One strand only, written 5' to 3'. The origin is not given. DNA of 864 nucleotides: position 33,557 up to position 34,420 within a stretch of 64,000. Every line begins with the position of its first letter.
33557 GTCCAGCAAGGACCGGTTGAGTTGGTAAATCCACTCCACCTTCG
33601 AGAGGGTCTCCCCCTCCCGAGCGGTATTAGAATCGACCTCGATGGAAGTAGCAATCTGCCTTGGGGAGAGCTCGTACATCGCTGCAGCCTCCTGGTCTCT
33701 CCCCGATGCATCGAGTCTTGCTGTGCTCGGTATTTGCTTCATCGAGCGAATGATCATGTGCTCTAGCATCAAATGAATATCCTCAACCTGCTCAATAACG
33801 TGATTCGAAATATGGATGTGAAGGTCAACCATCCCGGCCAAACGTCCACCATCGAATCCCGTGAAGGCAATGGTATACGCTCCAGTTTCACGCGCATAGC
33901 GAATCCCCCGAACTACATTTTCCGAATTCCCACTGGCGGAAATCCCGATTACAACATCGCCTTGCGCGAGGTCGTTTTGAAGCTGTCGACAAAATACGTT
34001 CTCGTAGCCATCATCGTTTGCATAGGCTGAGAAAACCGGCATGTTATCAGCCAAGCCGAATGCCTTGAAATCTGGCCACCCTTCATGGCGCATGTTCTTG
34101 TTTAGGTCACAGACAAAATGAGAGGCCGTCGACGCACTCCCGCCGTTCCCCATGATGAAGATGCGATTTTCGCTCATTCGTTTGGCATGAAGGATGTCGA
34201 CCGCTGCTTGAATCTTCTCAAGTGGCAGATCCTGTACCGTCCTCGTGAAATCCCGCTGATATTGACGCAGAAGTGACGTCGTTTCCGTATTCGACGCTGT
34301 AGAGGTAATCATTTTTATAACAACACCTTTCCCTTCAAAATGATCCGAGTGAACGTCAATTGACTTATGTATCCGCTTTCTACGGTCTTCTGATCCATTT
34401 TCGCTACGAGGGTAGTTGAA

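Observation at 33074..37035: Two adjacent nucleotide-sugar enzymes each carry a C-terminal GAF domain (HddA-GmhA-GAF and epimerase-GAF)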

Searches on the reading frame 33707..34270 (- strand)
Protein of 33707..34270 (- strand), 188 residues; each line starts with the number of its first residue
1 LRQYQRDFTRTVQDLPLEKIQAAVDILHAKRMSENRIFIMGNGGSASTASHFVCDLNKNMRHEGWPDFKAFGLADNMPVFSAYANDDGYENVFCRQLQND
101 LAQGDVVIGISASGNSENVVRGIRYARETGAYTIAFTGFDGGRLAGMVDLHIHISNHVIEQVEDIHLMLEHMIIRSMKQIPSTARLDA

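Call 58: search_solved_structures(query=window:33707-34270:-, max_evalue=1e-15, show_alignments=3)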
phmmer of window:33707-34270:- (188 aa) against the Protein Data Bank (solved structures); distinct sequences matched with E-value up to 1e-15: 14.
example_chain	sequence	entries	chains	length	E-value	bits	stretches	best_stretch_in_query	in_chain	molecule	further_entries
1x94_A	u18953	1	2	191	2.4e-26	95.9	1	15-177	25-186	putative Phosphoheptose isomerase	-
2i22_A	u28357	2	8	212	6.3e-26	94.6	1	14-177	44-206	Phosphoheptose isomerase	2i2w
5i01_A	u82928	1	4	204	8.6e-24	87.6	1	20-173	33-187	Phosphoheptose isomerase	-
1x92_A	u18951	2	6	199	1.2e-22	83.8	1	15-173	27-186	PHOSPHOHEPTOSE ISOMERASE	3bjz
5by2_A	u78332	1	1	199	1.8e-22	83.3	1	31-174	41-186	Phosphoheptose isomerase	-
5ltz_A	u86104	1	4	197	1.2e-21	80.6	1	19-174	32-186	Phosphoheptose isomerase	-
5lu7_A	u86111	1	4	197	2.2e-21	79.7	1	19-174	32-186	Phosphoheptose isomerase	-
2xbl_A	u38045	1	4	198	3.2e-21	79.3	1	19-174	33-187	PHOSPHOHEPTOSE ISOMERASE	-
2x3y_A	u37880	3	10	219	3.9e-21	78.9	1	19-174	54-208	PHOSPHOHEPTOSE ISOMERASE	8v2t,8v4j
5lu5_A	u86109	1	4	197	5.7e-21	78.4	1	19-174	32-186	Phosphoheptose isomerase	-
5lu6_A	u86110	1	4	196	4e-20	75.7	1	19-174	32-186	Phosphoheptose isomerase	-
2yva_A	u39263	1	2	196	6.5e-20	75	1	15-170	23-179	DnaA initiator-associating protein diaA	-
4u6n_A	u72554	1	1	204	7.4e-20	74.8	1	15-170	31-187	DnaA initiator-associating protein DiaA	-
1tk9_A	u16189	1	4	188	3.6e-19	72.6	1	33-175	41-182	Phosphoheptose isomerase 1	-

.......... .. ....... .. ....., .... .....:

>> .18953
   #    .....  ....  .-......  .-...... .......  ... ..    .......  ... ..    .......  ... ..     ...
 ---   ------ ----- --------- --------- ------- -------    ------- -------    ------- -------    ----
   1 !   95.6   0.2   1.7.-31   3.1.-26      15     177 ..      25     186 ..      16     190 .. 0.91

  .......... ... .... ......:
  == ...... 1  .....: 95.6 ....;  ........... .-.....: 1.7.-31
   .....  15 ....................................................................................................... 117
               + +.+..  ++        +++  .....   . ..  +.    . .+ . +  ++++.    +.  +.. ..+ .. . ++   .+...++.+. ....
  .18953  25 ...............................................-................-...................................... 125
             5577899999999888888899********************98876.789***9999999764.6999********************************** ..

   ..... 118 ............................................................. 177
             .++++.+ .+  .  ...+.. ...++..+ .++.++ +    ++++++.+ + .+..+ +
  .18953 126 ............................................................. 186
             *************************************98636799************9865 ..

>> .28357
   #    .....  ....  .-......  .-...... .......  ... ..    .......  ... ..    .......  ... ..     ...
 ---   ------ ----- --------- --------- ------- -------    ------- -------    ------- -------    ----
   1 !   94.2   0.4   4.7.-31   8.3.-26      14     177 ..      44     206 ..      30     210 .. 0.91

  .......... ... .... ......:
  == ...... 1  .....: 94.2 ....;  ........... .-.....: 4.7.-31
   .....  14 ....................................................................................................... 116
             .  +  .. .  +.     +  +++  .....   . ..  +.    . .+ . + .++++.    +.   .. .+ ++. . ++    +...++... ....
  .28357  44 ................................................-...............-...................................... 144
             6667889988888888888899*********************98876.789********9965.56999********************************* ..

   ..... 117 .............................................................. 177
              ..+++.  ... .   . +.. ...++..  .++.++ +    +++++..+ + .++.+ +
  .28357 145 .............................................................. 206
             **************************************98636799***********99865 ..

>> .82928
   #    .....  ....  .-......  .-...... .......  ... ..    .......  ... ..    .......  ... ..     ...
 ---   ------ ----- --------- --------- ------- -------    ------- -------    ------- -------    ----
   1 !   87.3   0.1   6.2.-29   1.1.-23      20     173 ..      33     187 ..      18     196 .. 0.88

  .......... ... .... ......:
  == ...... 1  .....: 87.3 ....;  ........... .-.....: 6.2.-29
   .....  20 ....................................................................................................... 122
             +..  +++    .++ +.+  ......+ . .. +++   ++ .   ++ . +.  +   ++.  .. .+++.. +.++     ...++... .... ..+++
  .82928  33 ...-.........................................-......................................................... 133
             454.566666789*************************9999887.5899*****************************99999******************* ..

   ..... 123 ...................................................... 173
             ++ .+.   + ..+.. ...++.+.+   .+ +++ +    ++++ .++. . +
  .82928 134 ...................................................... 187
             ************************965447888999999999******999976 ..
